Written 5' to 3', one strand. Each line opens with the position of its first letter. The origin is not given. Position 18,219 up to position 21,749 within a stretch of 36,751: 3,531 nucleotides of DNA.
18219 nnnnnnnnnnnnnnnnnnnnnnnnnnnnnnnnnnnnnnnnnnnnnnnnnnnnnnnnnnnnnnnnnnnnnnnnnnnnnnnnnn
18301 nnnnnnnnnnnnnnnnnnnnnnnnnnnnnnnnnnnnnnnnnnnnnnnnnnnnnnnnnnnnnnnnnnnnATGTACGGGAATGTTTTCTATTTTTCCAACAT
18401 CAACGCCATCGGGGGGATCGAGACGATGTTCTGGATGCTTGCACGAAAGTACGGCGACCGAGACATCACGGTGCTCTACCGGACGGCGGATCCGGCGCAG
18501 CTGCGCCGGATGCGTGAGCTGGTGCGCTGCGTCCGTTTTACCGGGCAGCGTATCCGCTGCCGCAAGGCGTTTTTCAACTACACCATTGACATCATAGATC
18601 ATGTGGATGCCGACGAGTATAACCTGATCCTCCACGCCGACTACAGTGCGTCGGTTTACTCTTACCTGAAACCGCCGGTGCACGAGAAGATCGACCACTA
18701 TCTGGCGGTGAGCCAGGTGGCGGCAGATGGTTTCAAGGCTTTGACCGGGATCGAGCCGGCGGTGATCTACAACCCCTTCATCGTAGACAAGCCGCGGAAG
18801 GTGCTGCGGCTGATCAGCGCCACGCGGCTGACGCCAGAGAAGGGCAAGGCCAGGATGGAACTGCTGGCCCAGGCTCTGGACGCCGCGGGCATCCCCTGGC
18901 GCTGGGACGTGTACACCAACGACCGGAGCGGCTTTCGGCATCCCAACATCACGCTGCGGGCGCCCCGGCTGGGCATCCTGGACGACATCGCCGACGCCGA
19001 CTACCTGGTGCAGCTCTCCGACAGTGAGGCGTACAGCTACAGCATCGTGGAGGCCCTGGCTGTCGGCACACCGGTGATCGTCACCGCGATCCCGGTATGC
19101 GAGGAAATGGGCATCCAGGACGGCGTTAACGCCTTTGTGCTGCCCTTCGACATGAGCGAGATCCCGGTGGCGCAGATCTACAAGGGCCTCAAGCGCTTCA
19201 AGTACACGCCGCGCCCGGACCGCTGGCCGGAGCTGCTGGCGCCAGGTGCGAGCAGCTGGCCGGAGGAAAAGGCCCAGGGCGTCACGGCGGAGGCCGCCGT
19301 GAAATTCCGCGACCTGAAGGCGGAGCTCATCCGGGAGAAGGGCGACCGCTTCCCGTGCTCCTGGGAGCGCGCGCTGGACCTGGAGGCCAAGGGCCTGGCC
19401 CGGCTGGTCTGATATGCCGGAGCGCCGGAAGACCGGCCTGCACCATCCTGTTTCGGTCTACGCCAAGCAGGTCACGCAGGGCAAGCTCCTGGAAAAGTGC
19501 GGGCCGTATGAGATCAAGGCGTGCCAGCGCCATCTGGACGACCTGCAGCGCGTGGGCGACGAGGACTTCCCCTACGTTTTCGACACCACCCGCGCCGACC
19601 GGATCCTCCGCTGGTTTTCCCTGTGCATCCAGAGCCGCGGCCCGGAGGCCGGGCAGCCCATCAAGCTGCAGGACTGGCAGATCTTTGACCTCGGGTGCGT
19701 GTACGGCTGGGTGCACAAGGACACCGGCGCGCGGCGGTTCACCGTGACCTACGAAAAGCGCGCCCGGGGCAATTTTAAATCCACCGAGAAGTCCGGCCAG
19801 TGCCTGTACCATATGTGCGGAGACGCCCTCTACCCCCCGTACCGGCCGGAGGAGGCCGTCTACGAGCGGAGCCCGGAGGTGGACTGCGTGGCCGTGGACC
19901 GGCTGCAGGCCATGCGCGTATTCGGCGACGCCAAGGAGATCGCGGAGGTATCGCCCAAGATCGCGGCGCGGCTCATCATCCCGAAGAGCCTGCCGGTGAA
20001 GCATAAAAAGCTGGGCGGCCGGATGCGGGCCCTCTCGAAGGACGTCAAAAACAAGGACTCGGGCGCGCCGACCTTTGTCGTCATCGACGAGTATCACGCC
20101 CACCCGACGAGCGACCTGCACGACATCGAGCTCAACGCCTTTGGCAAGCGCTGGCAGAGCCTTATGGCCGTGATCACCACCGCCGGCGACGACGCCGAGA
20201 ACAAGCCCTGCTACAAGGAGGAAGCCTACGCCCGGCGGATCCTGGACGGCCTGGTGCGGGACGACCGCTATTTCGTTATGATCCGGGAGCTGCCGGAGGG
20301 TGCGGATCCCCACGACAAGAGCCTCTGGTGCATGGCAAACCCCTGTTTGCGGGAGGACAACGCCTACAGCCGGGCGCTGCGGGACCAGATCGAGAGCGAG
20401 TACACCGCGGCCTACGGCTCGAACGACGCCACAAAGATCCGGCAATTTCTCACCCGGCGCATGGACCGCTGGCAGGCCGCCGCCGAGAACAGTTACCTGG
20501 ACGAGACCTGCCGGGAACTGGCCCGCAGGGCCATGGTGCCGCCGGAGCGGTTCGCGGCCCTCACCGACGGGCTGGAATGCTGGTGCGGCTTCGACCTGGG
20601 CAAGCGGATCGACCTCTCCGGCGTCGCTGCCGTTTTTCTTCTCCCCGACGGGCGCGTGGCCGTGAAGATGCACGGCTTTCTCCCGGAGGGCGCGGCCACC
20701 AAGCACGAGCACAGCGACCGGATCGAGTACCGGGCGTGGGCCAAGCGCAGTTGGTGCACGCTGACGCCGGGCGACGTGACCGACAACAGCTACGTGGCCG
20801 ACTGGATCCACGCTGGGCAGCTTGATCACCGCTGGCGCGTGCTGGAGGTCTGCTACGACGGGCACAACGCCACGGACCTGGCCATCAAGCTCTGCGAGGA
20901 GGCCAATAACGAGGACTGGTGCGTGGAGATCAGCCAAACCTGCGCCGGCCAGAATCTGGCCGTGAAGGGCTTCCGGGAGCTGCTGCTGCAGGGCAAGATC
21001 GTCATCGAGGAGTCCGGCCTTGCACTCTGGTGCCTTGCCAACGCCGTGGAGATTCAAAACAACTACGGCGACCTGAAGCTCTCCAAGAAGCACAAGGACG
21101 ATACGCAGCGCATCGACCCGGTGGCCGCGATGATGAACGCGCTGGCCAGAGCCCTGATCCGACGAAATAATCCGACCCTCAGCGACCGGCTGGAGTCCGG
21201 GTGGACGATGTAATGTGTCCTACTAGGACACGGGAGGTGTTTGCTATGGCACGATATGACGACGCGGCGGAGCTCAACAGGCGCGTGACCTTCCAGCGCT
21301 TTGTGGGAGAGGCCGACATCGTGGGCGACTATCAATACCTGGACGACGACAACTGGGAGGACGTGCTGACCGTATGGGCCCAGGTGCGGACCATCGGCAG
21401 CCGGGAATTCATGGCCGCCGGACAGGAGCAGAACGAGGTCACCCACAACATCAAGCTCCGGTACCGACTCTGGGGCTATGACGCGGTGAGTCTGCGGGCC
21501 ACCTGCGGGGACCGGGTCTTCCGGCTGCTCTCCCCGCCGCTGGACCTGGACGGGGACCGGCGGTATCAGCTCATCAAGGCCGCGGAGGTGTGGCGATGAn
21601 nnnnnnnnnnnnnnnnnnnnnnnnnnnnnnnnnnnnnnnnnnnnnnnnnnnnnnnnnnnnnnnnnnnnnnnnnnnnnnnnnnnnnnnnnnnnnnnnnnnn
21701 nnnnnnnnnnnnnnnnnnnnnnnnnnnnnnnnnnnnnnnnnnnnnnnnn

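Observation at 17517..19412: Methyltransferase-like gene plus GT4 glycosyltransferase inserted between terS and terL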

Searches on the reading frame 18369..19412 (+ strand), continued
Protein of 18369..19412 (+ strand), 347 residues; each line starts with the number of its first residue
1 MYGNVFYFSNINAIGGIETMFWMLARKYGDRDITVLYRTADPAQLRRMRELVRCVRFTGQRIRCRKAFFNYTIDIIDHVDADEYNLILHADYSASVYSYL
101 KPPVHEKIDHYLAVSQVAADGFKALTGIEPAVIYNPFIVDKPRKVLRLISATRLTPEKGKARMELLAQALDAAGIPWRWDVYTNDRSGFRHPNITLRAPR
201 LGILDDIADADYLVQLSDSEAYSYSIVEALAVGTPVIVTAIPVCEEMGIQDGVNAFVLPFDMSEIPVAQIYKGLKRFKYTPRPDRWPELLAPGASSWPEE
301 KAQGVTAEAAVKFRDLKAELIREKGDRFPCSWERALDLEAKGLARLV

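Call 91: find_encoding_contigs(protein=P0225, flank=7000, max_places=2)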
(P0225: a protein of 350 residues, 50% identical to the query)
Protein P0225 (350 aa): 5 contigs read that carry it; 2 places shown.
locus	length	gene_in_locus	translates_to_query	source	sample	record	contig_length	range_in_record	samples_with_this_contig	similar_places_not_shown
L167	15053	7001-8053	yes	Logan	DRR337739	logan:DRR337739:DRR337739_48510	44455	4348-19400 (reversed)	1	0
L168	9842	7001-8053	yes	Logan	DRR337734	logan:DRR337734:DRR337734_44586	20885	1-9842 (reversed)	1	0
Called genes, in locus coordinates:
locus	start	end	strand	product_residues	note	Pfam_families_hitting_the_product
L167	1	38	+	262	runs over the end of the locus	-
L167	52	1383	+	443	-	PF09479:Flg_new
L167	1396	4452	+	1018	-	PF21939:Gp10_C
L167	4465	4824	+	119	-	-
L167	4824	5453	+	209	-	-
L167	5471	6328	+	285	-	PF05257:CHAP (weak)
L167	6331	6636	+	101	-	-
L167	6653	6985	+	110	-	PF16945:Phage_r1t_holin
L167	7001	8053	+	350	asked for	PF00534:Glycos_transf_1 (weak), PF13692:Glyco_trans_1_4 (weak)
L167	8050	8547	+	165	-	PF23847:DUF7211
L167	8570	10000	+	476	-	-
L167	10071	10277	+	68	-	-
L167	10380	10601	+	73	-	-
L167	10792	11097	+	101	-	PF01381:HTH_3, PF13560:HTH_31 (weak)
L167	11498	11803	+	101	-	-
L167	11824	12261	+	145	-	-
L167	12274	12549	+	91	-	-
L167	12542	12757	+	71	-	-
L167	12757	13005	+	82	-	-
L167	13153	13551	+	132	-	-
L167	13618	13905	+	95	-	-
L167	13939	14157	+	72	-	-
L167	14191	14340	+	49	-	-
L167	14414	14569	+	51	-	-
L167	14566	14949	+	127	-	PF11753:DUF3310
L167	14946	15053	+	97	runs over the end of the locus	-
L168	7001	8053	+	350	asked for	PF00534:Glycos_transf_1 (weak), PF13692:Glyco_trans_1_4 (weak)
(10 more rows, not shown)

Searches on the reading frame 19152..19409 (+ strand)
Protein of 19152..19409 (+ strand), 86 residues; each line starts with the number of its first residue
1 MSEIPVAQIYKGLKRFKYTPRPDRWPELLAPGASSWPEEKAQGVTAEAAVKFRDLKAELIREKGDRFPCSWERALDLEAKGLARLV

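Call 94: search_solved_structures(query=A6, max_evalue=10, show_alignments=2)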
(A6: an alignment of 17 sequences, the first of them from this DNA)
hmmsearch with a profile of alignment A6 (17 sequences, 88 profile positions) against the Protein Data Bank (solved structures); distinct sequences matched with E-value up to 10: 3.
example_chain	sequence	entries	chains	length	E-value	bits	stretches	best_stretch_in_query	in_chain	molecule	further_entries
7tbi_X1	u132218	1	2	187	0.28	14.5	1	17-67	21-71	Nsp1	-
1xf5_L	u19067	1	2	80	0.51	13.7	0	31-73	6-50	Protein L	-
8iwa_A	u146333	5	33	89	0.64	13.4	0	41-65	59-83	Uncharacterized protein UU089.1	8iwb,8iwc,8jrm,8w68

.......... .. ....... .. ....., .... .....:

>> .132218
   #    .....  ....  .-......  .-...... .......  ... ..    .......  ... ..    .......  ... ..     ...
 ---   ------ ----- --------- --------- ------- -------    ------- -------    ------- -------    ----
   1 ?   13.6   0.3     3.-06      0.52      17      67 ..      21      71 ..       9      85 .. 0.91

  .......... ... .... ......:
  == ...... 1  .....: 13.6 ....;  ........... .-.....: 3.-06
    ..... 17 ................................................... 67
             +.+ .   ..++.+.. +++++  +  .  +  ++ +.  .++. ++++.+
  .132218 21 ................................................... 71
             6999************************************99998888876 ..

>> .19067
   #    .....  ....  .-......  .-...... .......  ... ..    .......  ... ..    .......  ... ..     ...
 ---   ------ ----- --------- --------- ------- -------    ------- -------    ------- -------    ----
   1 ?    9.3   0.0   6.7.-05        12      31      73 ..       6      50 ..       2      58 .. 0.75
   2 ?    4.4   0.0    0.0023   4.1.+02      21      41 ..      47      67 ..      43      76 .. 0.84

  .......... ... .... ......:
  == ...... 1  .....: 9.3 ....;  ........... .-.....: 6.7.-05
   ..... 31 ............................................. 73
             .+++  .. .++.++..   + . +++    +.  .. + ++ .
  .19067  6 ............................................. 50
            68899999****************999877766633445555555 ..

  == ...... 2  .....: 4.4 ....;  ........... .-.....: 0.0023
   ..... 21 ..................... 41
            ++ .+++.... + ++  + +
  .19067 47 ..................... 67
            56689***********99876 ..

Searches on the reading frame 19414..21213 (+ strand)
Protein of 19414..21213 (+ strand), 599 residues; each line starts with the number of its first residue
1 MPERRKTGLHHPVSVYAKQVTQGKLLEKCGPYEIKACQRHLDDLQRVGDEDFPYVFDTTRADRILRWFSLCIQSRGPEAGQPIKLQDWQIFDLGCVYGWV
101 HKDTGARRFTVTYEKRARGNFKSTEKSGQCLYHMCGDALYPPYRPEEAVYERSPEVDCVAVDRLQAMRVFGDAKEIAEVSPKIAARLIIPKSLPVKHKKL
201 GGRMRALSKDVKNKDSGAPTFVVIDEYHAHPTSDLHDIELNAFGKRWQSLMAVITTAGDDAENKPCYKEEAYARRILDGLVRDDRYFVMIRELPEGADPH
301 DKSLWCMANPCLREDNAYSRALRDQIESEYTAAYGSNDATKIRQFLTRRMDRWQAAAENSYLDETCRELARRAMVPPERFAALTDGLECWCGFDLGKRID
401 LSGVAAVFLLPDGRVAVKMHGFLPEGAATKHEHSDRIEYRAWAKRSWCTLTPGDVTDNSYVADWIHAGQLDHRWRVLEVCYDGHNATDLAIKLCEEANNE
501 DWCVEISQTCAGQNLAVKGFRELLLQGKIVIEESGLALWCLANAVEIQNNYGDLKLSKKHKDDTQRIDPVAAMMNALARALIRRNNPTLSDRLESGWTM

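Call 3: search_protein_families(library=pfam, proteins=[window:19414-21213:+], max_evalue=0.01)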
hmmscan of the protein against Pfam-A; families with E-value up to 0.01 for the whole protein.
window:19414-21213:+ (599 aa): 2 families
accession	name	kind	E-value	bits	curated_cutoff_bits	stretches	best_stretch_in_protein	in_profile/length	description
PF20441.4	TerL_nuclease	-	1.5e-37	129.8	24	1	281-581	2-283/286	Terminase large subunit, endonuclease domain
PF03354.21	TerL_ATPase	-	4.2e-14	53.1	23.7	1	87-274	1-177/178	Terminase large subunit, ATPase domain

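Call 4: search_protein_families(library=phrogs, proteins=[window:19414-21213:+], max_evalue=0.01)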
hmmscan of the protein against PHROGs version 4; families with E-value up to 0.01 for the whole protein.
window:19414-21213:+ (599 aa): 6 families
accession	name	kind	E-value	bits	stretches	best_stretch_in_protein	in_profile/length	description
phrog_9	-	head and packaging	2.8e-117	394.6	1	16-587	170-670/812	terminase large subunit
phrog_2699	-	head and packaging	9.2e-61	206.4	1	271-585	3-298/315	terminase large subunit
phrog_10517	-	head and packaging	1.3e-32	114.1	1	14-134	38-155/207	terminase large subunit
phrog_4914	-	head and packaging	7.4e-31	108.4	1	10-219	8-210/213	terminase large subunit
phrog_7331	-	head and packaging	6.7e-13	49.2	1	493-592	6-104/113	terminase large subunit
phrog_37124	-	unknown function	0.00054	20.8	1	394-497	2-116/143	-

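Call 65: find_related_loci(query=window:19414-21213:+, collection=genome_contigs, flank=6000)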
Query window:19414-21213:+ (599 aa) in genome_contigs; peptide patterns used: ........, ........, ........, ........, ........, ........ (x = any residue, [..] = any of these).
37 stretches matched a pattern; 25 encode a relative of the query (tblastn E <= 1e-3); 25 distinct loci.
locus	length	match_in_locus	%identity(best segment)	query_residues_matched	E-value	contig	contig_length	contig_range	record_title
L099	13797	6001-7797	92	1-599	0e+0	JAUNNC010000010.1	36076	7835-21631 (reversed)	MAG: Eubacteriales bacterium isolate S32M_St_metabat_38_sub NODE_764_length_36076_cov_6.793898, whole genome shotgun seq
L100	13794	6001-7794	82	1-599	0e+0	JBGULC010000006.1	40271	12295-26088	MAG: Christensenellales bacterium isolate ruminal_MAG_266 ruminal_MAG_266_contig_0006, whole genome shotgun sequence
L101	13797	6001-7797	80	1-599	0e+0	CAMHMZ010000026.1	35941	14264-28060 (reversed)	MAG: uncultured Clostridia bacterium isolate SRR11784281_bin.87_metaWRAP_v1.3_MAG genome assembly, contig: ERZ12203356.1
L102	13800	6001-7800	75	1-599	0e+0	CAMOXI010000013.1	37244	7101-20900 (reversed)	MAG: uncultured Clostridia bacterium isolate SRR873600_bin.36_metaWRAP_v1.3_MAG genome assembly, contig: NODE_1810_lengt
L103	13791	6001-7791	75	4-599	0e+0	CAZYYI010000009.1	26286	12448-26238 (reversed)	MAG TPA_asm: uncultured Lachnospiraceae bacterium isolate SRP199465_co2_295 genome assembly, contig: NODE_4925_length_26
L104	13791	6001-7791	74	4-599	0e+0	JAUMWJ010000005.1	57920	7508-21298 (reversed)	MAG: Eubacteriales bacterium isolate S13M_St_30 NODE_46_length_57920_cov_7.376238, whole genome shotgun sequence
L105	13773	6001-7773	75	4-593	0e+0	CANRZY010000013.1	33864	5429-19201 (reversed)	MAG TPA_asm: uncultured Pseudoflavonifractor sp. isolate SRR15510224_bin.6_metawrap_v1.3_MAG genome assembly, contig: NO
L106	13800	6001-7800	75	1-599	0e+0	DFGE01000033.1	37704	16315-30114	MAG TPA_asm: Clostridiales bacterium UBA3758 UBA3758_contig_180, whole genome shotgun sequence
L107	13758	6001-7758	70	1-586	0e+0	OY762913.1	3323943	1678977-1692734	MAG: Oscillospiraceae bacterium isolate 33866201-8703-4db9-b41f-97b337deec86 genome assembly, chromosome: 1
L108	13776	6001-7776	71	5-596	0e+0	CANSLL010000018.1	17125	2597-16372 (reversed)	MAG TPA_asm: uncultured Clostridia bacterium isolate SRR13921777_bin.10_metawrap_v1.3_MAG genome assembly, contig: NODE.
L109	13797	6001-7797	68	1-599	0e+0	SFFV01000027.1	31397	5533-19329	MAG: Clostridiales bacterium isolate W0P44.010 Contig969, whole genome shotgun sequence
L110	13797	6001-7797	68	1-599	0e+0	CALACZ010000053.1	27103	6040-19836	MAG TPA_asm: uncultured Firmicutes bacterium isolate SRR1747065_bin.135_CONCOCT_v1.1_MAG genome assembly, contig: ERZ808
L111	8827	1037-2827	63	5-599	0e+0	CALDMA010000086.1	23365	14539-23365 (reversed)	MAG TPA_asm: uncultured Oscillospiraceae bacterium isolate SRR1747033_bin.25_CONCOCT_v1.1_MAG genome assembly, contig: E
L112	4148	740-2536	63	2-596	0e+0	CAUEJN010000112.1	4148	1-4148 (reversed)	MAG TPA_asm: uncultured Butyricicoccus sp. isolate SRR13494497_bin.2_MetaWRAP_v1.3_MAG genome assembly, contig: ERZ19211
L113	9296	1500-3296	62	2-596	0e+0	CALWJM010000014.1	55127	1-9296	MAG: uncultured Butyricicoccus sp. isolate BRZ_CE__bin113 genome assembly, contig: BRZ_CE__NODE_983_length_55127_cov_13.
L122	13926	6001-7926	62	1-599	0e+0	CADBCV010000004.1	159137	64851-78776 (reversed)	MAG: Ruminococcaceae bacterium isolate RUG13855 genome assembly, contig: RUG13855_asm_4, whole genome shotgun sequence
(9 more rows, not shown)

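Call 66: find_related_loci(query=window:19414-21213:+, collection=viral_contigs, flank=6000)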
Query window:19414-21213:+ (599 aa) in viral_contigs; peptide patterns used: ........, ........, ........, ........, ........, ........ (x = any residue, [..] = any of these).
44 stretches matched a pattern; 42 encode a relative of the query (tblastn E <= 1e-3); 42 distinct loci.
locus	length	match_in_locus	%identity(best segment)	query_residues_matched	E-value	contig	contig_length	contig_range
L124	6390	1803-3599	81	1-599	0e+0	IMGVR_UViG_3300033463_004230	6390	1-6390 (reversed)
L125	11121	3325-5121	81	1-599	0e+0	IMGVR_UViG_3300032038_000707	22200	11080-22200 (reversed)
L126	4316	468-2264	82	1-599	0e+0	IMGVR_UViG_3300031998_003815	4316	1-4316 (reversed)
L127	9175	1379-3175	82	1-599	0e+0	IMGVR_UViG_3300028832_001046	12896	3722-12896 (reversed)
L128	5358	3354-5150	82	1-599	0e+0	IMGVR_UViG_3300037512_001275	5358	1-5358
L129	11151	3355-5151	82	1-599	0e+0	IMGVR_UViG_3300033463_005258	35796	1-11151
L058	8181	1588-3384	78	1-599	0e+0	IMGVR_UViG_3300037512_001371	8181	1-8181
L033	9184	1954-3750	80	1-599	0e+0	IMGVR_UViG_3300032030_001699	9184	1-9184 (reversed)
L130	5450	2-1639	85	55-599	0e+0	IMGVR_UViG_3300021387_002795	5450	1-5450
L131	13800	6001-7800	75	1-599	0e+0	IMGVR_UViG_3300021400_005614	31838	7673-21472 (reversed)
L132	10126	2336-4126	74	4-599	0e+0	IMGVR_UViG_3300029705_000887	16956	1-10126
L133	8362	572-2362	71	4-599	0e+0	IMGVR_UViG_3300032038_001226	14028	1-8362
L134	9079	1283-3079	68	1-599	0e+0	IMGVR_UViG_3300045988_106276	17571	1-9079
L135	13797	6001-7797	68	1-599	0e+0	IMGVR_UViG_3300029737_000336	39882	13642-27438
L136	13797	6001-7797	68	1-599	0e+0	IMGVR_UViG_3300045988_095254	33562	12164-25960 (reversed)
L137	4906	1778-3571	69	1-591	0e+0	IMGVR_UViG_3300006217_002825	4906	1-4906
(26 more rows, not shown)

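Call 69: search_protein_families(library=pfam, proteins=[L099:3382-4623:+, L100:3256-4014:+, L100:2631-3203:+, L100:4320-5999:+, L101:4295-5668:+, L103:4265-5530:+, L107:4165-5544:+, L122:4450-5664:+, L129:724-1965:+, L137:970-1659:+], max_evalue=0.001)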
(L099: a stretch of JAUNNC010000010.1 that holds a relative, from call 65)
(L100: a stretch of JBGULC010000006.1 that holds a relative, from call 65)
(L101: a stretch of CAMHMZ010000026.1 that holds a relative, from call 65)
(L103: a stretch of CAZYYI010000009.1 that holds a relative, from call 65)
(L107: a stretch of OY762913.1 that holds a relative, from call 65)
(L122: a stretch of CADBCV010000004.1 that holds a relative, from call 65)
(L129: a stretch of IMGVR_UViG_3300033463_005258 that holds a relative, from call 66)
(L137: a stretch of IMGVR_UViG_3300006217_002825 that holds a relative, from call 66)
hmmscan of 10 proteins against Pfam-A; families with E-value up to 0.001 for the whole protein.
L099:3382-4623:+ (413 aa): 3 families
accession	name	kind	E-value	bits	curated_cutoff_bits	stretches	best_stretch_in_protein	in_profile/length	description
PF01555.25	N6_N4_Mtase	-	6.4e-22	79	26.7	1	191-396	2-219/221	DNA methylase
PF03602.21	Cons_hypoth95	-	3e-07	30.7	24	1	339-404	22-88/182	Conserved hypothetical protein 95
PF02195.25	ParB_N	-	5.3e-07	30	26.3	1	25-91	19-88/95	ParB N-terminal domain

L100:3256-4014:+ (252 aa): 2 families
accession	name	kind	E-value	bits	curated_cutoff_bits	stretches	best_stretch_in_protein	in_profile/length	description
PF01555.25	N6_N4_Mtase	-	1.6e-23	84.2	26.7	1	29-235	1-219/221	DNA methylase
PF01170.24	UPF0020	-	0.00091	19.4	22.3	0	193-226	24-57/197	RMKL-like, methyltransferase domain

L100:2631-3203:+ (190 aa): 1 family
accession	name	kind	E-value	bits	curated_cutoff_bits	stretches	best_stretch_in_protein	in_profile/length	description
PF02195.25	ParB_N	-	8.5e-08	32.6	26.3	1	65-130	16-85/95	ParB N-terminal domain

L100:4320-5999:+ (559 aa): 5 families
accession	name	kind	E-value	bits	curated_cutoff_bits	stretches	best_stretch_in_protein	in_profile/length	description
PF00535.33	Glycos_transf_2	-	4.4e-25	89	23.3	1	13-137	1-127/168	Glycosyl transferase family 2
PF00534.26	Glycos_transf_1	-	1.7e-11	44.4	26.4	1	410-485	82-156/172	Glycosyl transferases group 1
PF13692.12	Glyco_trans_1_4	-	6.3e-10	39.9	27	1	402-481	58-136/142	Glycosyl transferases group 1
PF13641.12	Glyco_tranf_2_3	-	9.6e-07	29.5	27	1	12-129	3-125/230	Glycosyltransferase like family 2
PF10111.15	Glyco_tranf_2_2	-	5.3e-06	26.6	27.3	1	16-112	4-103/276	Glycosyltransferase like family 2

L101:4295-5668:+ (457 aa): 3 families
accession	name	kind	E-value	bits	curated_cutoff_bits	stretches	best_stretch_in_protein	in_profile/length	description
PF01555.25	N6_N4_Mtase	-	7.1e-21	75.6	26.7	1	248-440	2-219/221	DNA methylase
PF02195.25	ParB_N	-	3.9e-07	30.5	26.3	1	80-150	16-90/95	ParB N-terminal domain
PF03602.21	Cons_hypoth95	-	6.4e-06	26.4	24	1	383-448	22-88/182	Conserved hypothetical protein 95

L103:4265-5530:+ (421 aa): 3 families
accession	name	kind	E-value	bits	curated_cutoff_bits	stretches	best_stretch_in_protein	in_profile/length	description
PF01555.25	N6_N4_Mtase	-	1.9e-23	84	26.7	1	186-403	2-219/221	DNA methylase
PF03602.21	Cons_hypoth95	-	1.1e-05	25.6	24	1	346-411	22-88/182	Conserved hypothetical protein 95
PF02195.25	ParB_N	-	0.00014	22.3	26.3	1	7-84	3-84/95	ParB N-terminal domain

L107:4165-5544:+ (459 aa): 3 families
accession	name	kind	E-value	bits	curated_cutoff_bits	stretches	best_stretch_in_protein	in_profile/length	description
PF01555.25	N6_N4_Mtase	-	8e-26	91.8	26.7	1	228-443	2-219/221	DNA methylase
PF03602.21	Cons_hypoth95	-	2.9e-06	27.5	24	1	383-453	19-90/182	Conserved hypothetical protein 95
PF02195.25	ParB_N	-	3.3e-05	24.3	26.3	1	51-132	6-91/95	ParB N-terminal domain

L122:4450-5664:+ (404 aa): 3 families
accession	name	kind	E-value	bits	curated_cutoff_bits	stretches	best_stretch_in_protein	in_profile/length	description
PF01555.25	N6_N4_Mtase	-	2.6e-21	77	26.7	1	190-389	2-219/221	DNA methylase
PF02195.25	ParB_N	-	1.8e-07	31.5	26.3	1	17-90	10-87/95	ParB N-terminal domain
PF03602.21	Cons_hypoth95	-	1.4e-06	28.5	24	1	331-397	21-88/182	Conserved hypothetical protein 95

L129:724-1965:+ (413 aa): 3 families
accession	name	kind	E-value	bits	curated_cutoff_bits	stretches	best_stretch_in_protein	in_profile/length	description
PF01555.25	N6_N4_Mtase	-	4.4e-24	86.1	26.7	1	191-396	2-219/221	DNA methylase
PF03602.21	Cons_hypoth95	-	2.9e-07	30.8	24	1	339-406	22-90/182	Conserved hypothetical protein 95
PF02195.25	ParB_N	-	5e-05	23.7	26.3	1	26-94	20-91/95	ParB N-terminal domain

L137:970-1659:+ (229 aa): 0 families

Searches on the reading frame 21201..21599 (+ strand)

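Call 3: search_protein_families(library=pfam, proteins=[window:21201-21599:+], max_evalue=0.01)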
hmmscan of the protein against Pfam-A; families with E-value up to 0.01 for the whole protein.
window:21201-21599:+ (132 aa): 1 family
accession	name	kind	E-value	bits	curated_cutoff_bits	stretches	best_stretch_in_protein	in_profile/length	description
PF05521.18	Phage_HCP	-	5e-19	69.3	25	1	21-129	2-105/106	Phage head completion protein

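Call 4: search_protein_families(library=phrogs, proteins=[window:21201-21599:+], max_evalue=0.01)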
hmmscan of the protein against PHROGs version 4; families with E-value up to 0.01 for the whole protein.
window:21201-21599:+ (132 aa): 2 families
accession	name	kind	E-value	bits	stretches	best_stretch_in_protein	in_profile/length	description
phrog_25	-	connector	5.1e-22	80.2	1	15-129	31-138/286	head closure Hc1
phrog_10356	-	head and packaging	1.2e-06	27.9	1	22-89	5-68/852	virion structural protein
